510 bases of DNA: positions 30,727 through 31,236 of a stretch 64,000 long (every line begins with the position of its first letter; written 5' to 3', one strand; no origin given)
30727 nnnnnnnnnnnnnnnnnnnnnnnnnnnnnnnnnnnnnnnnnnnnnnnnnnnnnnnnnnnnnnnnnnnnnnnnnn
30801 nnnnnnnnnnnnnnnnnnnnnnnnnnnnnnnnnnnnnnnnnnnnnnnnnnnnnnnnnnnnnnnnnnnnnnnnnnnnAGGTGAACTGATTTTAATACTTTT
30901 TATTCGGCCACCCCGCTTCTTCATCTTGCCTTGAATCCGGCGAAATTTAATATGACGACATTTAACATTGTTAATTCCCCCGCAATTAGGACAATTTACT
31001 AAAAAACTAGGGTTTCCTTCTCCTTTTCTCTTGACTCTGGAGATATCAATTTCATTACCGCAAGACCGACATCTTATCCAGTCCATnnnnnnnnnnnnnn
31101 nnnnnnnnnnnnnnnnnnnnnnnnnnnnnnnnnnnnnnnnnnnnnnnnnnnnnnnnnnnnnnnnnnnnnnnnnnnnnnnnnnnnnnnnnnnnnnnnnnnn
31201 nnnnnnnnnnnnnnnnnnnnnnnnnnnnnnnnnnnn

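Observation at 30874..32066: Cluster of three paralogous CxxC...CxxC zinc-ribbon miniproteins plus an unknown 117-aa protein, abutting the right IR arm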

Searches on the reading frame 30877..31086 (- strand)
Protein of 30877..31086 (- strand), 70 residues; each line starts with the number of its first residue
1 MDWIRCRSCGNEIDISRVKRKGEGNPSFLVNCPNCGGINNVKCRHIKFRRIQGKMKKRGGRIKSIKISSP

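Call 7: search_protein_families(library=pfam, max_evalue=10, proteins=[window:30877-31086:-])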
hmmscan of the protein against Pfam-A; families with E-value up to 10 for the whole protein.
seq(70 aa): 24 families
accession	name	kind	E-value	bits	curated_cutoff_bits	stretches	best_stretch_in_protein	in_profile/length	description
PF24460.1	DUF7575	-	0.00091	19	28.5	2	4-14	4-14/28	Domain of unknown function (DUF7575)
PF09723.15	Zn_ribbon_8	-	0.003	18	34.4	1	5-37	7-34/41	Zinc ribbon domain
PF01155.25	HypA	-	0.01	16.3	28.9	1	4-39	71-96/112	Hydrogenase/urease nickel incorporation, metallochaperone, hypA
PF21344.3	Zn_ribbon_LysW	-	0.013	15.6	27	1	5-36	2-28/46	Alpha-aminoadipate carrier protein LysW-like, globular domain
PF12773.13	DZR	-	0.014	16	27.3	1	4-44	13-39/45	Double zinc ribbon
PF20120.5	DUF6510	-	0.015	15.6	26.4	1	3-38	26-60/86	Family of unknown function (DUF6510)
PF08209.17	Sgf11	-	0.02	14.9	26.4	2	3-17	4-18/33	Sgf11 (transcriptional regulation protein)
PF05876.18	GpA_ATPase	-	0.022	14.8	25.6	1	15-51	181-216/247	Phage terminase large subunit gpA, ATPase domain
PF13248.11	Zn_ribbon_3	-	0.043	13.8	27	2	2-13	15-26/26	zinc-ribbon domain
PF19769.4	CPxCG_zf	-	0.053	13.7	27.2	1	6-47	1-41/183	CPxCG-related zinc finger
PF01258.23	zf-dskA_traR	-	0.076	13.5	24.9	1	6-21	6-21/36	Prokaryotic dksA/traR C4-type zinc finger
PF02591.20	Zn_ribbon_9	-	0.1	13.2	29.1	1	5-36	1-30/33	C4-type zinc ribbon domain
PF10122.14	Zn_ribbon_Com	-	0.13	12.2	22.9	1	16-44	11-39/52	Mu-like prophage protein Com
PF12760.12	Zn_ribbon_IS1595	-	0.25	11.8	25.4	1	30-45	19-34/46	Transposase zinc-ribbon domain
PF08271.17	Zn_Ribbon_TF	-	0.26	11.3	29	1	32-37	3-8/43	TFIIB zinc-binding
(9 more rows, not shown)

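Call 8: search_protein_families(library=ncbifam, max_evalue=10, proteins=[window:30877-31086:-])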
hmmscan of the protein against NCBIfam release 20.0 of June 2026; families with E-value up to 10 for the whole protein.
seq(70 aa): 12 families
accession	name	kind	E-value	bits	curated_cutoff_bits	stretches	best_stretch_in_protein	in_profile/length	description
NF041070.1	carrier_LysW_Arch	domain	0.0025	17.8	75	1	5-42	4-36/57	alpha-aminoadipate/glutamate carrier protein LysW/ArgW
NF041197.2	CxxC_Se_CxxC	equivalog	0.0042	17.2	40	1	4-19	19-34/53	dual CXXC motif small (seleno)protein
NF045720.1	rubredox_RCKP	subfamily_domain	0.042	13.4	45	2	31-44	5-18/34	RCKP-type rubredoxin-like domain-containing protein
NF001753.0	PRK00481.1-3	subfamily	0.043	12.8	243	1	4-38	123-158/252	NAD-dependent protein deacylase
NF045645.1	DVU_1557_fam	equivalog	0.081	13.1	60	1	4-37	3-38/60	DVU_1557 family redox protein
TIGR02605.1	CxxC_CxxC_SSSS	subfamily_domain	0.088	12.9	31.3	1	5-37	7-34/52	FmdB family zinc ribbon protein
NF001629.0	PRK00415.1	equivalog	0.12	11.9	70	1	4-36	15-40/62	30S ribosomal protein S27e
NF040867.1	prot_deacyl_CobB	equivalog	0.12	11.6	320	1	2-38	118-153/242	NAD-dependent protein deacetylase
NF047912.1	ECs_2282_CxxC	subfamily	0.37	10.7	37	1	4-36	3-34/60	ECs_2282 family putative zinc-binding protein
NF041915.1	HVO_2901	equivalog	0.55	10.1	80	1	2-36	14-43/55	HVO_2901 family zinc finger protein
NF033497.1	rubre_like_arch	subfamily_domain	0.78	9.5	32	1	30-37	17-24/34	rubrerythrin-like domain-containing protein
NF001606.0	PRK00398.1-3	equivalog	8.6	6.3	72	0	4-13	20-29/44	DNA-directed RNA polymerase subunit P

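Call 20: find_encoding_contigs(protein=window:30877-31086:-, flank=10000, max_places=10)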
Protein seq(70 aa) (70 aa): 8 contigs read that carry it; 4 places shown.
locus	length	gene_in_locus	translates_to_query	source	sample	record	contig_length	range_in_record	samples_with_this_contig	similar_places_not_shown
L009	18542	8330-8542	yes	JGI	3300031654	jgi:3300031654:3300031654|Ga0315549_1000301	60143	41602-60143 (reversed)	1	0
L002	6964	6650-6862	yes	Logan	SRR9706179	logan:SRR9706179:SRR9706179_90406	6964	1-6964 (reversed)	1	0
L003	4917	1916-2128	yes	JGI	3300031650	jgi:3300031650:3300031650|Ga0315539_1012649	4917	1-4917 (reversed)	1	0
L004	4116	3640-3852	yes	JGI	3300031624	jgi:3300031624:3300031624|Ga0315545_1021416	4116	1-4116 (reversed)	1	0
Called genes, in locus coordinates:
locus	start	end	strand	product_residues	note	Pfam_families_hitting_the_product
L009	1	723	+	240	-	PF00091:Tubulin, PF12327:FtsZ_C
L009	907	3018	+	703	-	PF03477:ATP-cone, PF13597:NRDD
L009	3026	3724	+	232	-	PF04055:Radical_SAM, PF13353:Fer4_12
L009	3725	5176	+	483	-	PF13567:DUF4131, PF03772:Competence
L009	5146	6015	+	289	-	PF00753:Lactamase_B, PF12706:Lactamase_B_2 (weak)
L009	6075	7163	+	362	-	PF13207:AAA_17 (faint), PF00406:ADK (weak)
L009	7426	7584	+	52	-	-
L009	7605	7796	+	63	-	-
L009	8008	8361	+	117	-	-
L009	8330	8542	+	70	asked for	-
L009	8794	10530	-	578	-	PF19077:Big_13 (faint)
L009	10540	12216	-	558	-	PF00404:Dockerin_1 (weak)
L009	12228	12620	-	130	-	PF00072:Response_reg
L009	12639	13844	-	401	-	PF00989:PAS, PF08448:PAS_4, PF13426:PAS_9, PF00512:HisKA, PF02518:HATPase_c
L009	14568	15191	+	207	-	PF02163:Peptidase_M50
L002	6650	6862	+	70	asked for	-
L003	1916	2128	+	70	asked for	-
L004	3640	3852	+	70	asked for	-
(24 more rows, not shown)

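Call 23: find_homologous_proteins(query=window:30877-31086:-, max_evalue=10)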
Query seq(70 aa) (70 aa): 1 proteins with E <= 10 among 1 candidates.
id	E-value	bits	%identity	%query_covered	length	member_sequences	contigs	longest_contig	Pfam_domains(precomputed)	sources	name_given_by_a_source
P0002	3.5e-40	153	100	100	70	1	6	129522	-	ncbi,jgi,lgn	-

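Call 73: search_protein_families(library=padloc, max_evalue=1, proteins=[window:30877-31086:-])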
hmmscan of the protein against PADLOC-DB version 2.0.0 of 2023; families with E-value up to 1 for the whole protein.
seq(70 aa): 0 families

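Call 74: search_protein_families(library=phrogs, max_evalue=1, proteins=[window:30877-31086:-])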
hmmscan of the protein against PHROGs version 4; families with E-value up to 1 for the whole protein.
seq(70 aa): 15 families
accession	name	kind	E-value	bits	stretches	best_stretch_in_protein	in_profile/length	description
phrog_5500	-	unknown function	0.015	16.2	1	30-57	15-42/72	-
phrog_2834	-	unknown function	0.016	16.1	0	24-50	10-36/78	-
phrog_1315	-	unknown function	0.035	15.3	1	4-64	7-69/108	-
phrog_10675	-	unknown function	0.065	14.5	1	4-55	6-58/98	-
phrog_5584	-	unknown function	0.077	14.3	0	22-45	25-45/60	-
phrog_5516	-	unknown function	0.11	13.5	1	4-56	5-58/90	-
phrog_16825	-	unknown function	0.17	13.1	1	30-56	15-41/86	-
phrog_6422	-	moron, auxiliary metabolic gene and host takeover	0.18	13.2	1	5-37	9-38/120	Lar-like restriction alleviation protein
phrog_5602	-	unknown function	0.2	12.3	1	2-19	41-58/60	-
phrog_36481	-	unknown function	0.29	12.2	0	4-26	15-37/60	-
phrog_17723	-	unknown function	0.35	11.9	0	27-39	2-14/47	-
phrog_4875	-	unknown function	0.45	11.7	1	4-53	13-54/77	-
phrog_6418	-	unknown function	0.48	11.5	1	21-45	195-216/231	-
phrog_6417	-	other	0.6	11.1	0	3-49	7-47/68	translational regulator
phrog_8470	-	unknown function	0.61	9.8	1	3-42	85-122/567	-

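Call 86: search_solved_structures(query=A6, max_evalue=10)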
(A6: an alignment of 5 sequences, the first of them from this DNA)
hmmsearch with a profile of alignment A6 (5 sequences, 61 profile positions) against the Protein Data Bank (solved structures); distinct sequences matched with E-value up to 10: 16.
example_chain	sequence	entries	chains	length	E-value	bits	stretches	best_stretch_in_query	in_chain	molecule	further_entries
9eh1_L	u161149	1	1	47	0.022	18.1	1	4-21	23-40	RNA polymerase II subunit K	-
28jc_L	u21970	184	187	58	0.026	17.9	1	4-21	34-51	DNA-directed RNA polymerases I, II, and III subunit RPABC4 | RNA polymerase II subunit K | DNA-directed RNA polymerase II subunit RPB12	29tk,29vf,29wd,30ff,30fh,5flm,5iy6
9o8u_D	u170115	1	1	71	0.036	17.5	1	5-44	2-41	1-methyl alkyl succinate synthase subunit Mas E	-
8hil_L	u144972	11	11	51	0.16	15.4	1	3-22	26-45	DNA-directed RNA polymerases II, IV and V subunit 12 | DNA-directed RNA polymerase II, IV and V subunit 12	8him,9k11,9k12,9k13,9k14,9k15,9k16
7eu0_L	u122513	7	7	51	0.17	15.3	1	3-22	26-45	DNA-directed RNA polymerases II, IV and V subunit 12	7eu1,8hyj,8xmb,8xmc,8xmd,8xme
5k2m_E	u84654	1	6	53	0.22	14.9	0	4-41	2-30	Probable lysine biosynthesis protein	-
3vhs_A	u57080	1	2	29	0.29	14.6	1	28-41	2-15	ATPase WRNIP1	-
3a43_A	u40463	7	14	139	0.34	14.4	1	4-42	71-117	Hydrogenase nickel incorporation protein hypA | Probable hydrogenase nickel incorporation protein HypA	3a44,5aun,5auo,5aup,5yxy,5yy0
5k5h_A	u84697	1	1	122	0.42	14.1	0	5-38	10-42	Transcriptional repressor CTCF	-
9fhl_W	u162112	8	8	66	0.51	13.8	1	32-44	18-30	Small ribosomal subunit protein eS27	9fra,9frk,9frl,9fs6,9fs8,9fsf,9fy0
3h0g_L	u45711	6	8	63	0.64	13.5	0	3-20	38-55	DNA-directed RNA polymerases I, II, and III subunit RPABC4 | RNA polymerase II subunit Rpb12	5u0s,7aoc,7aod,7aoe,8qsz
9mu7_L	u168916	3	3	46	1.4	12.4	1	3-21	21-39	DNA-directed RNA polymerase II subunit RPB12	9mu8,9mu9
6tmf_Y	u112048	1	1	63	1.5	12.3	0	23-40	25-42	30S ribosomal protein S27e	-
4qiw_P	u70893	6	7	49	1.7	12.1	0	5-47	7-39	DNA-directed RNA polymerase subunit P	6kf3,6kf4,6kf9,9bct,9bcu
8hkx_S27E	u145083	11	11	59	1.8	12.1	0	4-41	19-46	30S ribosomal protein S27e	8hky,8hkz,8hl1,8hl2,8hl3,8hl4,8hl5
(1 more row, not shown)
